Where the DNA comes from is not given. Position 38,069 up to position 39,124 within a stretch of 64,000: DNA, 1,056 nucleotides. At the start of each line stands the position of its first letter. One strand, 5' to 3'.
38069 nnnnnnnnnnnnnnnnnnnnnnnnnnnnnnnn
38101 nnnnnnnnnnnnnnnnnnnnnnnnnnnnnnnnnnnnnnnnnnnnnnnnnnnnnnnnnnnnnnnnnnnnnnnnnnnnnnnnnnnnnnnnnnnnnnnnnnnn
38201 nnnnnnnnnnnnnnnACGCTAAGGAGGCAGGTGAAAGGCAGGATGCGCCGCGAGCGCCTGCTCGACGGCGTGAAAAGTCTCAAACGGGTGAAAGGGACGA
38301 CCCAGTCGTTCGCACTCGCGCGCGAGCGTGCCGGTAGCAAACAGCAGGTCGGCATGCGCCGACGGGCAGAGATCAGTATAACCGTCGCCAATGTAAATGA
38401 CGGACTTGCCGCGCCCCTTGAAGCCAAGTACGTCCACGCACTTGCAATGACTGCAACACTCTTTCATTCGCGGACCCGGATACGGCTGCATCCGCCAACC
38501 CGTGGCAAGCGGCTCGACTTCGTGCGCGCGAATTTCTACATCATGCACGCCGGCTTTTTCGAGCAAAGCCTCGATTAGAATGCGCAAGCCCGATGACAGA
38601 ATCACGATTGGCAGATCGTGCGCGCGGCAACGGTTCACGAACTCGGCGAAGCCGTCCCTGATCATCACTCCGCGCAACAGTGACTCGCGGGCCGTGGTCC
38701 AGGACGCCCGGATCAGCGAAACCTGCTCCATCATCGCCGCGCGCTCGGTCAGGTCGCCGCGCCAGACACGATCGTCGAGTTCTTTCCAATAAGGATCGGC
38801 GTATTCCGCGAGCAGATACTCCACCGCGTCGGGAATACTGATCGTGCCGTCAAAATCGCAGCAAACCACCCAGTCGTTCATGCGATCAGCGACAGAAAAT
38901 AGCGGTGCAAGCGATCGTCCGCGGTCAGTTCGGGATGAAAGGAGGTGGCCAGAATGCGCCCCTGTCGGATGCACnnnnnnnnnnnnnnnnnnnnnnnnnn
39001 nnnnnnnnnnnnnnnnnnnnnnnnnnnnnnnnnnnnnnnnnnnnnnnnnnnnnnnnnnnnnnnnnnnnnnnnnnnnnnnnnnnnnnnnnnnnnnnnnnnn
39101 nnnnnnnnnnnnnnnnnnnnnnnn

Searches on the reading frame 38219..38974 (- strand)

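Call 34: search_protein_families(library=pfam, proteins=[window:38219-38974:-], max_evalue=0.0001)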
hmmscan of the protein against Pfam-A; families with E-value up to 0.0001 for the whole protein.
window:38219-38974:- (251 aa): 3 families
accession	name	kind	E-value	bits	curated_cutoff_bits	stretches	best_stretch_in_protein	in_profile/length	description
PF12710.13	HAD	-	6.6e-13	49.9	27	1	38-202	2-185/189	haloacid dehalogenase-like hydrolase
PF06888.18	Put_Phosphatase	-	1.2e-05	25.3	27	1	36-206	2-186/234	Putative Phosphatase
PF00702.32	Hydrolase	-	1.7e-05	25.7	26.4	1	37-202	4-184/191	haloacid dehalogenase-like hydrolase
